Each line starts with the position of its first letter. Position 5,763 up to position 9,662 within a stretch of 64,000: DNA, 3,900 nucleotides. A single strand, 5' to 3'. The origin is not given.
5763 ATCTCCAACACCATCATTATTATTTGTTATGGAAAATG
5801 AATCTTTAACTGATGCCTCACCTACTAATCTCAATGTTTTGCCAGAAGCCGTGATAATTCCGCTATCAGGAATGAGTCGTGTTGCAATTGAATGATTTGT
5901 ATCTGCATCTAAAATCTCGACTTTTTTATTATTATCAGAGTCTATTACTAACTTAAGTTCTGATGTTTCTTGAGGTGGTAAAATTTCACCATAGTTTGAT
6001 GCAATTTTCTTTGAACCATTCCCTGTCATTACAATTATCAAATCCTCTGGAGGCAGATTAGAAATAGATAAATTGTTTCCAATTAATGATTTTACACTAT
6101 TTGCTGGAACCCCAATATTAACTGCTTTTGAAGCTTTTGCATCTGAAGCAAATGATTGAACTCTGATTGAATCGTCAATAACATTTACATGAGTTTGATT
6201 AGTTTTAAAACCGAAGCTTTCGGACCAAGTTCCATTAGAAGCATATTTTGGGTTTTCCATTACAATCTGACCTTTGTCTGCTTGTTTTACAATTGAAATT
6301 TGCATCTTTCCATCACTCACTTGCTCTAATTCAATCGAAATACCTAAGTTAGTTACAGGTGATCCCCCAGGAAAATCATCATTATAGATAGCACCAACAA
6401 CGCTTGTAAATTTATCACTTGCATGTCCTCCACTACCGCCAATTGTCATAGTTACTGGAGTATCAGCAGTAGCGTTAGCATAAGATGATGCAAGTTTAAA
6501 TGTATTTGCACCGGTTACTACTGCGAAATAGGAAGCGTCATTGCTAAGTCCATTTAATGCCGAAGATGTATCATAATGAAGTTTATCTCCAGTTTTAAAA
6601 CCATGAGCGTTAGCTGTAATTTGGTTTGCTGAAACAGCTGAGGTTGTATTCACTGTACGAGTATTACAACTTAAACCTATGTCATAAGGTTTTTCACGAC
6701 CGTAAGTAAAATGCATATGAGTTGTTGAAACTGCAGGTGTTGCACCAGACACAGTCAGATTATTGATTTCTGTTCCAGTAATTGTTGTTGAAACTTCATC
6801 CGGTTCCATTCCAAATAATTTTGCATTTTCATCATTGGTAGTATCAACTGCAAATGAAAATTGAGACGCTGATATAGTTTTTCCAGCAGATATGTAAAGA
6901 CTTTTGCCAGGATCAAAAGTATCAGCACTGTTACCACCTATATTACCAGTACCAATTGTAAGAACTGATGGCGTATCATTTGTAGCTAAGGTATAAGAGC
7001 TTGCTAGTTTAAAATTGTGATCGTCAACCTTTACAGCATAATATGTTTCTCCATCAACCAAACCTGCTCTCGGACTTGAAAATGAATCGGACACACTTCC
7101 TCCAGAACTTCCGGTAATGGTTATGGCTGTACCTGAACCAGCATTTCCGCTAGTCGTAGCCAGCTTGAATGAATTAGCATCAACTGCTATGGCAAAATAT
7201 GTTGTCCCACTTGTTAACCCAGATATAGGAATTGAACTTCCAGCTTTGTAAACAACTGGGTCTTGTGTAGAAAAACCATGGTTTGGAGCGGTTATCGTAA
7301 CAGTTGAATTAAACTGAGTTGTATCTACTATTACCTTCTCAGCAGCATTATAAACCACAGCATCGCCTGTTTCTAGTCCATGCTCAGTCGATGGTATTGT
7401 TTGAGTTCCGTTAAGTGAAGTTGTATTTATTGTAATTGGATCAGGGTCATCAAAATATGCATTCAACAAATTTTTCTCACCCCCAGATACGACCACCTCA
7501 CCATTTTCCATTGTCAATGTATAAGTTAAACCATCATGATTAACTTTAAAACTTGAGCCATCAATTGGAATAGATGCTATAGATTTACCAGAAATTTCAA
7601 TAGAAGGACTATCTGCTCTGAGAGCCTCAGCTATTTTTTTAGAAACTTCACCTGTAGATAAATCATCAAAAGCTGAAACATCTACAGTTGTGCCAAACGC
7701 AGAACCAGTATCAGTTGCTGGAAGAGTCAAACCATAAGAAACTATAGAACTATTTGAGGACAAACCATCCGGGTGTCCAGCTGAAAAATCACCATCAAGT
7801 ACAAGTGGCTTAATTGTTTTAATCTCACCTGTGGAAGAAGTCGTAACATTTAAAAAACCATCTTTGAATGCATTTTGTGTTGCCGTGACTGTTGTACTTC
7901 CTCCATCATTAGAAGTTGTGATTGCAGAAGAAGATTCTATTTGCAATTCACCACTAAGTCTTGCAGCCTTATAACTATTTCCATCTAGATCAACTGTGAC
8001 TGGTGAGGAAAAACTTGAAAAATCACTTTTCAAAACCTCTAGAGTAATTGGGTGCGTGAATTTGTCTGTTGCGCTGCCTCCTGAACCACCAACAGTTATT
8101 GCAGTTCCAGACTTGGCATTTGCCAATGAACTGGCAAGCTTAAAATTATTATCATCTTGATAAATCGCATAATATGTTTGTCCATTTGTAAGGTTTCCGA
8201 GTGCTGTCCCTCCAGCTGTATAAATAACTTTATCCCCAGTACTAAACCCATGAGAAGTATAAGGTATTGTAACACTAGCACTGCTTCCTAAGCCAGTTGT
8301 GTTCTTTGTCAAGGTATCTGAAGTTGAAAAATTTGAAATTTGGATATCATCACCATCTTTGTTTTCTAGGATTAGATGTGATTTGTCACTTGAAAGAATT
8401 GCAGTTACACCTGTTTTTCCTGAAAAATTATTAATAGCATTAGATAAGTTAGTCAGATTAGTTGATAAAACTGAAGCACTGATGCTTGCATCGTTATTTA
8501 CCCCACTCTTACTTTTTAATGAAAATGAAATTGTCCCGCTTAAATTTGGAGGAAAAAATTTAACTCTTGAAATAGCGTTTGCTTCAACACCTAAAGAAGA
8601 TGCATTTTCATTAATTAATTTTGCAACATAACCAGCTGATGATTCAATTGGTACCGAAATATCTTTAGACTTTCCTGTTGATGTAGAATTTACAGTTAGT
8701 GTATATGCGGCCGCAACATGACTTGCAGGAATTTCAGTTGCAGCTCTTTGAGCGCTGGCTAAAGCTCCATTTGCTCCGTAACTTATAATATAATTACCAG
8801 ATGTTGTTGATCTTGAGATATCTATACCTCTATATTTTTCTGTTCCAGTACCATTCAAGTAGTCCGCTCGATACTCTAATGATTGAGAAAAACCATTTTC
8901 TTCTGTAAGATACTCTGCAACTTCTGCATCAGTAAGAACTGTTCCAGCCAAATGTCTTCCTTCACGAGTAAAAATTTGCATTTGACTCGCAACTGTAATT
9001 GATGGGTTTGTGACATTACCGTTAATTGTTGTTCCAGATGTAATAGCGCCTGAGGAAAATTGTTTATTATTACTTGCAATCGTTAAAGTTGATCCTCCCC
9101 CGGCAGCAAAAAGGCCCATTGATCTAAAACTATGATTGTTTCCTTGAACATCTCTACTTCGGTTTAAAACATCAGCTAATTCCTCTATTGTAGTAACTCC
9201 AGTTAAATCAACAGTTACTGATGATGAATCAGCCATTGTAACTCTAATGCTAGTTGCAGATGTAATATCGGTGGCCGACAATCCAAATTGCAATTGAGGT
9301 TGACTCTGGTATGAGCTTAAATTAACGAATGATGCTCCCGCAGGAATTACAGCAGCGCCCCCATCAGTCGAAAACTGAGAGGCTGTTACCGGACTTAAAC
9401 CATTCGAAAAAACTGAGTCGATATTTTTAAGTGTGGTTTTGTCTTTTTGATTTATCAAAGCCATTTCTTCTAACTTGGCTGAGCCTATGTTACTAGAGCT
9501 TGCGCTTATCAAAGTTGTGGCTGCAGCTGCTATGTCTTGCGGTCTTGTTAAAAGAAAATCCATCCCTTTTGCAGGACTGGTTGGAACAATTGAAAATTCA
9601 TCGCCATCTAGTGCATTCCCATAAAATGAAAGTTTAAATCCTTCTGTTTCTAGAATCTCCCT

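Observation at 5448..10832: Giant 1794-aa hook-associated protein FlgK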

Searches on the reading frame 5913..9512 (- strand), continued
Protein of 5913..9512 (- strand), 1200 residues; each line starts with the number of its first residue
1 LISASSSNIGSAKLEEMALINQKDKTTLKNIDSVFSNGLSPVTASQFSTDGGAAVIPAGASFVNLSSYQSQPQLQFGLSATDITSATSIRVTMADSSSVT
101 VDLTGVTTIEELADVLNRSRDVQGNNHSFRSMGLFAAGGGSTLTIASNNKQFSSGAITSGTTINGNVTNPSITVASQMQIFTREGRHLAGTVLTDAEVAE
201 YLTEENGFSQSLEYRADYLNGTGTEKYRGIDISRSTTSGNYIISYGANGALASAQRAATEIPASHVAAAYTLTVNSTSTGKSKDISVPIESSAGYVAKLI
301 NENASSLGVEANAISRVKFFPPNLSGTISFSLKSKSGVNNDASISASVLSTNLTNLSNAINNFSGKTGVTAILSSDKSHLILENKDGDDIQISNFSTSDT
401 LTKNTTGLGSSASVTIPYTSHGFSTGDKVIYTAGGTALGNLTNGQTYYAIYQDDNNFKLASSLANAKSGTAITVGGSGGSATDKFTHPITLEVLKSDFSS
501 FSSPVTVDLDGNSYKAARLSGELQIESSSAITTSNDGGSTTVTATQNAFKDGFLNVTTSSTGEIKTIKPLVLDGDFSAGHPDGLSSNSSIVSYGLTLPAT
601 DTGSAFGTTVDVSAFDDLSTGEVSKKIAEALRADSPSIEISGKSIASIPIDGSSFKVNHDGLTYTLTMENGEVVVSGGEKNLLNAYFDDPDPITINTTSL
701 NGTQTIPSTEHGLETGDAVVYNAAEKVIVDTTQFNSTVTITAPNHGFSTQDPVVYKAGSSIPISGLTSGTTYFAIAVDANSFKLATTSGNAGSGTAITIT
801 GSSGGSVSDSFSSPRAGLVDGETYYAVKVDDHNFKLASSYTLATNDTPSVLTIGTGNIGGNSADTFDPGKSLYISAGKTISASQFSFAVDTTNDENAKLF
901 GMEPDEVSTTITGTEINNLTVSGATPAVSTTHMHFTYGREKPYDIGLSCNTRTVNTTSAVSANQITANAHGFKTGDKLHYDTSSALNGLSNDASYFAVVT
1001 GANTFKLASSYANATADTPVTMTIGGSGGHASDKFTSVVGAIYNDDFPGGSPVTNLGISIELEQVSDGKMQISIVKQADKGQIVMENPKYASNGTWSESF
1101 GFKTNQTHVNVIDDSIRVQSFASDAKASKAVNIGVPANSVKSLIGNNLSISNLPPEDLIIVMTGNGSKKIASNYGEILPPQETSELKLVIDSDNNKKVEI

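Call 65: list_cluster_members(proteins=[P0169, P0180, P0188, P0198, P0199, P0200, P0224, P0237, P0249, P0310])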
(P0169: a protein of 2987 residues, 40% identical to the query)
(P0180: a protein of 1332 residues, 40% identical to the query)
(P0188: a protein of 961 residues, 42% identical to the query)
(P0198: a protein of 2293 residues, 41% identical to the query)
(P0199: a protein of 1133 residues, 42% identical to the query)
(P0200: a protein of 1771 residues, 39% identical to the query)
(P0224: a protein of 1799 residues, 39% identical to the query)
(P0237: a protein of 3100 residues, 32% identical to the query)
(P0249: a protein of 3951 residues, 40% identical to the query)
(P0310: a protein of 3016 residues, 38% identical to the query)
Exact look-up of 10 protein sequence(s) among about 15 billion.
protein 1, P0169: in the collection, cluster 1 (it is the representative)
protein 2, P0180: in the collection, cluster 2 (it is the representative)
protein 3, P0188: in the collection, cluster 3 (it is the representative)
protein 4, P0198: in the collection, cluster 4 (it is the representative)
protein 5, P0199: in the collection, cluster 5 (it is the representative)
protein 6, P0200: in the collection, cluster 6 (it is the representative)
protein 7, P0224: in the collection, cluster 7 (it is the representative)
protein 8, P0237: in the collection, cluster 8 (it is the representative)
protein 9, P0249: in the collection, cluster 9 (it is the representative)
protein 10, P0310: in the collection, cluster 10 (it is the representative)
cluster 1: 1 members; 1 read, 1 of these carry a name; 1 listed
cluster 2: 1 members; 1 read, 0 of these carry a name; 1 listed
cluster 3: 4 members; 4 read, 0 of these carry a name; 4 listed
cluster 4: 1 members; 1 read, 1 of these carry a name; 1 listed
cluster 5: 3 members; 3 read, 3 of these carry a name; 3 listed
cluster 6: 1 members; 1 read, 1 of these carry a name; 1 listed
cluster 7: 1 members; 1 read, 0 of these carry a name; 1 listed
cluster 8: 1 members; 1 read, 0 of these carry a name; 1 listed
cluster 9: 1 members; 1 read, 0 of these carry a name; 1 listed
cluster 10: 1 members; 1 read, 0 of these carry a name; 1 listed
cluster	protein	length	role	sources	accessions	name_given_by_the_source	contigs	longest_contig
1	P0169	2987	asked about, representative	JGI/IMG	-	hypothetical protein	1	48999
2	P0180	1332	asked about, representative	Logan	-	-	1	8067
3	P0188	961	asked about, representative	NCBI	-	-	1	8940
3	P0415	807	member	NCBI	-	-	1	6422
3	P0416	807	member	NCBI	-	-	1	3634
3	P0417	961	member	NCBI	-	-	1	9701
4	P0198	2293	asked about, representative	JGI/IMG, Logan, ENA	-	hypothetical protein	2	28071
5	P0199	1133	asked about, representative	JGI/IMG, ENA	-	flagellin-like hook-associated protein FlgL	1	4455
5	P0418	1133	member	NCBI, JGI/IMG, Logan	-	flagellin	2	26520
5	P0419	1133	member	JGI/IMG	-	flagellin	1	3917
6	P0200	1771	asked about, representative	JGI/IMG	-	flagellin-like hook-associated protein FlgL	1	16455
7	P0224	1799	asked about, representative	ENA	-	-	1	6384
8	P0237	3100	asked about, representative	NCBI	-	-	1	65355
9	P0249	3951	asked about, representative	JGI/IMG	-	-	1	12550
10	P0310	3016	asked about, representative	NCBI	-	-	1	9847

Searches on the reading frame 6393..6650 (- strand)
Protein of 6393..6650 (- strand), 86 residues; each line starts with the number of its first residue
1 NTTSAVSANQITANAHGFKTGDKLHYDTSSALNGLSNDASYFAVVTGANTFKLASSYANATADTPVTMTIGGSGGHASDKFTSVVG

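Call 64: search_protein_families(library=pfam, proteins=[window:6393-6650:-], max_evalue=1)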
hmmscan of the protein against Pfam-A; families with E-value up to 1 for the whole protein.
seq(86 aa): 0 families

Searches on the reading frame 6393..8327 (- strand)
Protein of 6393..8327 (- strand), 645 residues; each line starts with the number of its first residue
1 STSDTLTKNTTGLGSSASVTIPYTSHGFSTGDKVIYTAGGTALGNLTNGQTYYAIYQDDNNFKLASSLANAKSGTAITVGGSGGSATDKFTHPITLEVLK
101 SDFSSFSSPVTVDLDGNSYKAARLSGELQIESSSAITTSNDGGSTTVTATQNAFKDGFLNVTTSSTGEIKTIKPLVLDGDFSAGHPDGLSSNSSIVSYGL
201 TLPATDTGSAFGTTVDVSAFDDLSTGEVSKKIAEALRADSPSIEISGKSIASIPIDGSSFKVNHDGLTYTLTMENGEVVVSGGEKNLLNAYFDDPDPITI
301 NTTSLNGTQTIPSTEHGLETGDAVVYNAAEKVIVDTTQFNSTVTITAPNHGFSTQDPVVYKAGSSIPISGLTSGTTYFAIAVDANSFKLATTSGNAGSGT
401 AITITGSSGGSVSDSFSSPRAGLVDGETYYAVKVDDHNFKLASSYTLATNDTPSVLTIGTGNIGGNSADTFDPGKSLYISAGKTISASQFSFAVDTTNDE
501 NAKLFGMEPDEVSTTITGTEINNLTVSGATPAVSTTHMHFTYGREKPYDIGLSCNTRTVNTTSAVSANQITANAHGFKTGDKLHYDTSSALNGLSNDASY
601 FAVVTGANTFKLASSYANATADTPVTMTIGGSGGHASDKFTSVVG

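Call 23: find_homologous_proteins(query=window:6393-8327:-, max_evalue=0.001)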
Query window:6393-8327:- (645 aa): 47 proteins with E <= 0.001 among 8000 candidates.
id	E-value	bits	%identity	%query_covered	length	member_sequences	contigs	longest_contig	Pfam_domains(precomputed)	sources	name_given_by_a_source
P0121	1.0e-270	918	70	99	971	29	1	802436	PF06429.19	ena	-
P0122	1.0e-269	914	68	99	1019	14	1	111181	PF06429.19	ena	-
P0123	4.8e-262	889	68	98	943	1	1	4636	PF06429.19,PF16190.12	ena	-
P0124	2.3e-259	880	66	99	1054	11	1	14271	PF06429.19,PF16190.12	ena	-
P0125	1.3e-254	864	66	98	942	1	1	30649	PF06429.19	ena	-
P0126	9.7e-242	822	78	77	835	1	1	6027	PF07196.19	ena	-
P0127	1.2e-237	809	78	76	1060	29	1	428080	PF21158.4,PF22638.2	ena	-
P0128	9.2e-232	789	70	85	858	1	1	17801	PF06429.19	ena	-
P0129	4.8e-231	787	62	96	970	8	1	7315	PF06429.19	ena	-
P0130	3.9e-222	757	72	76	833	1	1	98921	-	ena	-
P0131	2.7e-218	745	59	97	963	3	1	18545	PF06429.19,PF16190.12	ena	-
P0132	8.5e-212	723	77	68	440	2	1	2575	-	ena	-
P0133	9.1e-201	687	67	78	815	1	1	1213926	PF06429.19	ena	-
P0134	5.8e-197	674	61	86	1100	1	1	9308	PF06429.19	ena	-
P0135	2.8e-168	579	64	69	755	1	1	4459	PF06429.19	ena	-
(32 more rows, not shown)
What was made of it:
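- Closest known: Giant flagellins of marine Gammaproteobacteria. Same: Some giant flagellins carry the same ~85-aa beta domain (calls 23, 65).
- Presence in giant flagellins (calls 23, 65).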

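Call 24: search_protein_families(library=phrogs, proteins=[window:6393-8327:-], max_evalue=0.1)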
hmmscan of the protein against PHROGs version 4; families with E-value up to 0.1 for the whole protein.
window:6393-8327:- (645 aa): 4 families
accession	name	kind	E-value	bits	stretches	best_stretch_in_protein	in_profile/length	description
phrog_38233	-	tail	4.5e-29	102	4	335-409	274-344/896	tail fiber protein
phrog_2885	-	tail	7.8e-27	93.1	3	19-80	1817-1878/4179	baseplate wedge subunit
phrog_30390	-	unknown function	8.3e-10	38.7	2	556-634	452-530/766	-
phrog_32294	-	tail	2.1e-07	29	2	276-409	930-1069/2435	baseplate wedge subunit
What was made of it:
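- On Phage tail-fibre / baseplate-wedge repeat domain (phrog_38233, phrog_2885): E=4.5e-29 with 4 stretches and E=7.8e-27 with 3 stretches (call 24).
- phrog_38233, E=4.5e-29, and phrog_2885, E=7.8e-27 (call 24).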

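Call 52: search_dna_similar(query=window:6393-8327:-, collection=phages, mode=protein, max_evalue=0.00001, max_rows=25)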
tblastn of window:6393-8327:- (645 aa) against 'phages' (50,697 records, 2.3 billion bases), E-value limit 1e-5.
Records with a match: 4; places in all: 4; records where one place covers at least 80% of the query: 0.
Best place of each record, by identity: <60% 4.
By first word of the organism name: Prochlorococcus 4.
By host as written in the record: Prochlorococcus sp. MED4 2; Prochlorococcus MED4 2.
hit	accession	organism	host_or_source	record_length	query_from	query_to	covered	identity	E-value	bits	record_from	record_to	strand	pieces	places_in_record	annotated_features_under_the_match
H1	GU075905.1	Prochlorococcus phage P-HM2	Prochlorococcus sp. MED4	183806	16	635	27%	39.9%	4e-7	116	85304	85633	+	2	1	YapH protein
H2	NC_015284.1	Prochlorococcus phage P-HM2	Prochlorococcus sp. MED4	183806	16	635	27%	39.9%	4e-7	116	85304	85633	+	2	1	tail fiber protein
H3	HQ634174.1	Prochlorococcus phage MED4-213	Prochlorococcus MED4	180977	20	91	11%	44.4%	9e-6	55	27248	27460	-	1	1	hypothetical protein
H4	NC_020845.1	Prochlorococcus phage MED4-213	Prochlorococcus MED4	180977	20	91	11%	44.4%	9e-6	55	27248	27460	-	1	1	tail fiber protein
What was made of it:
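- tblastn hits to tail-fibre genes of Prochlorococcus phages P-HM2 and MED4-213 (call 52).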

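Call 64: search_protein_families(library=pfam, proteins=[P0123, P0124, P0131], max_evalue=1)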
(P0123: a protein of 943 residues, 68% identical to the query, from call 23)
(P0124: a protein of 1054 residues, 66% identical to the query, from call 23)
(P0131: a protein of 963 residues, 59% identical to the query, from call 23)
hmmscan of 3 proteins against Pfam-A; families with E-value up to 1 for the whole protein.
P0123 (943 aa): 3 families
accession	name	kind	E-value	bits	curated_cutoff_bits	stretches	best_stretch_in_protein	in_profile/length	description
PF06429.18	Flg_bbr_C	-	6.8e-11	42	23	1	900-937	6-43/46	Flagellar basal body rod FlgEFG protein C-terminal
PF16190.11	E1_FCCH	-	2.5e-05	24.7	29.5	1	552-598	7-52/70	Ubiquitin-activating enzyme E1 FCCH domain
PF13166.12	AAA_13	-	0.015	14.4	36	1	215-280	444-513/713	AAA domain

P0124 (1054 aa): 4 families
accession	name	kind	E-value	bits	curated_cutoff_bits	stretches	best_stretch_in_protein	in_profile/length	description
PF06429.18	Flg_bbr_C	-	2.4e-10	40.2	23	1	1011-1048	6-43/46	Flagellar basal body rod FlgEFG protein C-terminal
PF16190.11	E1_FCCH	-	2.2e-05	24.9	29.5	1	664-712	7-54/70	Ubiquitin-activating enzyme E1 FCCH domain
PF07196.18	Flagellin_IN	-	0.0066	17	22.7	1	35-91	2-55/55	Flagellin hook IN motif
PF17115.11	Toast_rack_N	-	0.16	12.7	22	1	370-424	9-66/92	N-terminal domain of toast_rack, DUF2154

P0131 (963 aa): 3 families
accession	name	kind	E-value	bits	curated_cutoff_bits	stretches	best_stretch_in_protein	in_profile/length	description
PF06429.18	Flg_bbr_C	-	6.6e-12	45.2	23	1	920-959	6-45/46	Flagellar basal body rod FlgEFG protein C-terminal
PF16190.11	E1_FCCH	-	1.3e-05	25.6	29.5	0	570-620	5-54/70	Ubiquitin-activating enzyme E1 FCCH domain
PF21558.3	Pept_S41_N_bact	-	0.0016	18.8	27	0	22-75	2-51/87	Bacteroidetes, Peptidase, S41 family, N-terminal domain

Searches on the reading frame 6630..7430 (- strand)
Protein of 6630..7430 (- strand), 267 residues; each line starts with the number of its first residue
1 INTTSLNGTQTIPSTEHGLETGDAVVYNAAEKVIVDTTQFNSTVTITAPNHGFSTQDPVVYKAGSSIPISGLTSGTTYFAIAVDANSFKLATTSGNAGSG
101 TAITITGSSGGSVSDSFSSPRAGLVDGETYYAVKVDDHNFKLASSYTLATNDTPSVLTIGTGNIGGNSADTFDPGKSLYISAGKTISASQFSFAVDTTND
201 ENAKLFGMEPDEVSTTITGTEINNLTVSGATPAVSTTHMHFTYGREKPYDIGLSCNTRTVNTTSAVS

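Call 8: search_protein_families(library=pfam, proteins=[window:6630-7430:-], max_evalue=10)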
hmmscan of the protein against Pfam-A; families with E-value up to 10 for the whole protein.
window:6630-7430:- (267 aa): 1 family
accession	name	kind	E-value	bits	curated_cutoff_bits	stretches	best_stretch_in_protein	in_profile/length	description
PF04507.18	DUF576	-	0.31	10.9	27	1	130-170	157-198/225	Csa1 family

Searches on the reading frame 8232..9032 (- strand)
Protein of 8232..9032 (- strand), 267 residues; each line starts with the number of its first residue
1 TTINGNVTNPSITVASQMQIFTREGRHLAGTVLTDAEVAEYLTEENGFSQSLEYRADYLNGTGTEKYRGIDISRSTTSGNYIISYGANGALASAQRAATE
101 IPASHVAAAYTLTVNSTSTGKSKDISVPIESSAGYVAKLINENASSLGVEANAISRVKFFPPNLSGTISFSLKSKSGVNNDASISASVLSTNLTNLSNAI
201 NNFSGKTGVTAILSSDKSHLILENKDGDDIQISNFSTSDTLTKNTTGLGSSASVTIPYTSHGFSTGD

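Call 8: search_protein_families(library=pfam, proteins=[window:8232-9032:-], max_evalue=10)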
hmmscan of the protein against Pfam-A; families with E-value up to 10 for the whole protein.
window:8232-9032:- (267 aa): 1 family
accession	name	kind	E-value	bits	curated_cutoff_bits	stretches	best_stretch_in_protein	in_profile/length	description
PF07196.18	Flagellin_IN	-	2.9e-05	24.6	22.7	2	169-226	3-55/55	Flagellin hook IN motif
